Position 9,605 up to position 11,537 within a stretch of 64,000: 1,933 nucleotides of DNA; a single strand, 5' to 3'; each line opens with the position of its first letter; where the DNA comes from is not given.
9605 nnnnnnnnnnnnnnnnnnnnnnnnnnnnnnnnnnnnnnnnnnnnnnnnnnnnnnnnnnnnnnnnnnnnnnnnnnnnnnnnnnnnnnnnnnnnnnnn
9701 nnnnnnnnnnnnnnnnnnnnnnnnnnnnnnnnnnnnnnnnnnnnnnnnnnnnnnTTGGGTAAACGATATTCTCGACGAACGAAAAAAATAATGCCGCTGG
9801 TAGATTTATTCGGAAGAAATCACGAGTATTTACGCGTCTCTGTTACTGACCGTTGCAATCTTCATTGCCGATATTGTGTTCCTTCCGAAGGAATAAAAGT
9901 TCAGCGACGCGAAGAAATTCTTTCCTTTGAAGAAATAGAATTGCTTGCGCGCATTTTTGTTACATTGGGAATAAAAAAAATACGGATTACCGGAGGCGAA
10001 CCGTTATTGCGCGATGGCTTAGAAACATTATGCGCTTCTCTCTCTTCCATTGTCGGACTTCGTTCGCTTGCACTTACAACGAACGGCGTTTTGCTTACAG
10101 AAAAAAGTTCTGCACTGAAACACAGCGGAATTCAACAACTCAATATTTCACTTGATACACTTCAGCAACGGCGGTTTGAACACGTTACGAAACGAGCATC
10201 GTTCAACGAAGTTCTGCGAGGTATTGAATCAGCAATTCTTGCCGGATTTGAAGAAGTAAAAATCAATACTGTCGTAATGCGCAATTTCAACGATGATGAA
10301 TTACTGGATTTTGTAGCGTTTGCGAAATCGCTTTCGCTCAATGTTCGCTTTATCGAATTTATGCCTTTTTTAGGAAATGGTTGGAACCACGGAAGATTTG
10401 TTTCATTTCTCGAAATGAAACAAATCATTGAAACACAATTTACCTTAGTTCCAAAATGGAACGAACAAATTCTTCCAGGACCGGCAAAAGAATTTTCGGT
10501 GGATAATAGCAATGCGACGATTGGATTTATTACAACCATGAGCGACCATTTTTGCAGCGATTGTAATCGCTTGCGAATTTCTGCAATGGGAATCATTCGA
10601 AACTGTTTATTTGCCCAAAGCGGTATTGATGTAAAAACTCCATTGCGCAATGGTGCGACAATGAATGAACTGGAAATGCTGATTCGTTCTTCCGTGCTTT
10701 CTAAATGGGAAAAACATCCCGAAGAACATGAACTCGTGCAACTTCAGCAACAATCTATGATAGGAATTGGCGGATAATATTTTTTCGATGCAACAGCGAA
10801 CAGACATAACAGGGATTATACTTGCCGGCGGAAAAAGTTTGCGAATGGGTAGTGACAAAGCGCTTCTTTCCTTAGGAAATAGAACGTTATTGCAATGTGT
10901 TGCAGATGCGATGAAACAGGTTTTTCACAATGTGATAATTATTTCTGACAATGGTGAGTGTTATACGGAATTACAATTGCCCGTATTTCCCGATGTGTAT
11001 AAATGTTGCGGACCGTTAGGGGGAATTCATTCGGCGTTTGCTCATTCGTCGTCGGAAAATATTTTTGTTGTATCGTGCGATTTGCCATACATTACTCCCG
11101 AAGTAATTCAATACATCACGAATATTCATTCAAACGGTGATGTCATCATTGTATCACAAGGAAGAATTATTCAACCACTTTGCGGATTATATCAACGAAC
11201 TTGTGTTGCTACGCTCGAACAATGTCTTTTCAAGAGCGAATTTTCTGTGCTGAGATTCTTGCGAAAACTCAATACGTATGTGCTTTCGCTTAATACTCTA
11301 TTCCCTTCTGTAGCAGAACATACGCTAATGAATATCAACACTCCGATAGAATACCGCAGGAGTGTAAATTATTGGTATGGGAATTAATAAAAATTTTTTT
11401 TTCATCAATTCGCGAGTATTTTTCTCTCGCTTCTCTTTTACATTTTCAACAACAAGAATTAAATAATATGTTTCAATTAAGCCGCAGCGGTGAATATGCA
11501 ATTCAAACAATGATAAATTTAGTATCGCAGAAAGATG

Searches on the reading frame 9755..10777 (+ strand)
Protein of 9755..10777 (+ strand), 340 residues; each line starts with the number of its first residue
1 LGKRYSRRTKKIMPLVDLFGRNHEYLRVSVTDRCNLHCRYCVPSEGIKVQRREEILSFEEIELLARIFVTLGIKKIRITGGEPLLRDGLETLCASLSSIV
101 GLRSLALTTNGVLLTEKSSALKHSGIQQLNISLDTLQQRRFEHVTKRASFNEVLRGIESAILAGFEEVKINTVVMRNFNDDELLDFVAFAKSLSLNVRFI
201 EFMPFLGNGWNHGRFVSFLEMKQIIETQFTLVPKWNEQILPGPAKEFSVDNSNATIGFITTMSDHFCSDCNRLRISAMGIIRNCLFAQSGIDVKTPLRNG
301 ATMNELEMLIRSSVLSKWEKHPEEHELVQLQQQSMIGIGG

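Call 81: search_protein_families(library=ncbifam, proteins=[window:9755-10777:+], max_evalue=0.00001)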
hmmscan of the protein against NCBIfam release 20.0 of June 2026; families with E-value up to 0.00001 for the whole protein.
window:9755-10777:+ (340 aa): 51 families (the best 25 are shown)
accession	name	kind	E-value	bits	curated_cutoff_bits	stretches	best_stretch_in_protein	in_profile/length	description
TIGR02666.1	moaA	equivalog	1.7e-106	356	284.05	1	15-340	1-336/336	GTP 3',8-cyclase MoaA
TIGR02668.1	moaA_archaeal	equivalog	3.1e-65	220.2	325.25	1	15-315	1-296/303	GTP 3',8-cyclase MoaA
NF001199.0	PRK00164.2-1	equivalog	1.4e-63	214.9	231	1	14-315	2-299/308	GTP 3',8-cyclase MoaA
TIGR04347.1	pseudo_SAM_Halo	equivalog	4.1e-23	82.3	525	1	29-186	43-198/390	TIGR04347 family pseudo-SAM/SPASM protein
TIGR04055.1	rSAM_NirJ2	equivalog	2.1e-20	73.5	500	1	30-203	6-174/326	putative heme d1 biosynthesis radical SAM protein NirJ2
NF045646.2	rSAM_Se_TrsS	equivalog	9e-20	70.6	490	1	28-205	90-266/441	radical SAM (seleno)protein TrsS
TIGR04545.1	rSAM_ahbD_hemeb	equivalog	1.2e-18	67.7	500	1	29-203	5-175/339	heme b synthase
TIGR03962.1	mycofact_rSAM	equivalog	6.6e-17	61.7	265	1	29-204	17-187/339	mycofactocin radical SAM maturase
NF045702.1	rSAM_GDGT_ether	equivalog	8.8e-17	60.9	450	1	27-205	89-268/486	tetraether lipid synthase Tes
NF038283.1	viperin_w_prok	equivalog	2e-16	60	180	1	30-191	8-179/281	viperin family antiviral radical SAM protein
TIGR04251.1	SCM_rSAM_ScmF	equivalog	2.3e-16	60.1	400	1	29-244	9-218/353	SynChlorMet cassette radical SAM/SPASM protein ScmF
NF049973.1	radical_Rv1681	equivalog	3.8e-16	58.9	380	1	33-194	81-238/326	Rv1681 family radical SAM protein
NF045574.1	sacti_mat_StsB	exception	2.2e-15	56.4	625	1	28-224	100-290/466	StsB family radical SAM/SPASM domain sactipeptide maturase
TIGR04054.1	rSAM_NirJ1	equivalog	3.4e-15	55.6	650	1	29-180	41-189/387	putative heme d1 biosynthesis radical SAM protein NirJ1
NF050035.1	rSAM_WgK_link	exception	6.5e-15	55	650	1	26-192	11-173/367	radical SAM/SPASM peptide maturase WgkB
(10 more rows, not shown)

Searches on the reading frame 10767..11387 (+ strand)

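Call 81: search_protein_families(library=ncbifam, proteins=[window:10767-11387:+], max_evalue=0.00001)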
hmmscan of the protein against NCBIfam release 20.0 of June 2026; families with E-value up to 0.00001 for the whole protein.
window:10767-11387:+ (206 aa): 15 families
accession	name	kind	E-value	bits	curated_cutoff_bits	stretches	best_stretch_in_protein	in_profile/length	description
NF011056.0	PRK14489.1-1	equivalog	2.6e-47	161.7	379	1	11-197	3-190/363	bifunctional molybdenum cofactor guanylyltransferase MobA/molybdopterin-guanine dinucleotide biosynthesis adaptor protein MobB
NF001457.0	PRK00317.1-3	equivalog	9.1e-35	120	164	1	15-193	3-187/200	molybdenum cofactor guanylyltransferase MobA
NF002741.0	PRK02726.1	equivalog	7.9e-31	107.2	179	1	9-197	3-192/200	molybdenum cofactor guanylyltransferase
TIGR02665.1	molyb_mobA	equivalog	3.8e-30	105.3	151.85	1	14-195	1-184/186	molybdenum cofactor guanylyltransferase MobA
NF001837.0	PRK00560.1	equivalog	2.8e-29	102.3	182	1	11-201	6-189/196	molybdenum cofactor guanylyltransferase MobA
NF011059.0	PRK14490.1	equivalog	5.4e-27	94.9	354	1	5-198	172-364/374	bifunctional molybdenum cofactor guanylyltransferase MobA/molybdopterin-guanine dinucleotide biosynthesis adaptor protein MobB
NF011070.0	PRK14500.1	equivalog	5e-19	68.8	606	1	12-199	165-351/358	putative bifunctional molybdopterin-guanine dinucleotide biosynthesis protein MoaC/MobA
NF001855.0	PRK00576.1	equivalog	1.4e-18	67.3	205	1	11-193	4-186/197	molybdenum cofactor guanylyltransferase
TIGR03310.1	matur_MocA_YgfJ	equivalog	1.6e-14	54.3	186.45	1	16-133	2-128/188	molybdenum cofactor cytidylyltransferase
NF011058.0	PRK14489.1-3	exception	3.4e-12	45.6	820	1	13-195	8-197/382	molybdenum cofactor guanylyltransferase MobA, DUF3305 domain-containing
NF011057.0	PRK14489.1-2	subfamily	9.4e-11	41.6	541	1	8-168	1-168/363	bifunctional molybdenum cofactor guanylyltransferase MobA/molybdopterin-guanine dinucleotide biosynthesis adaptor protein MobB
NF045665.1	NTPtran_DVU1551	equivalog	2.5e-07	30.1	315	1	15-58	2-46/359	DVU_1551 family NTP transferase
TIGR00454.1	TIGR00454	hypoth_equivalog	1.1e-06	28.7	174.7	1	16-120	3-113/183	TIGR00454 family protein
NF010937.0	PRK14357.1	equivalog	5.1e-06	25.6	658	1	16-130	3-125/448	bifunctional UDP-N-acetylglucosamine diphosphorylase/glucosamine-1-phosphate N-acetyltransferase GlmU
TIGR03552.1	F420_cofC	equivalog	6.1e-06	26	105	1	40-130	31-126/196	2-phospho-L-lactate guanylyltransferase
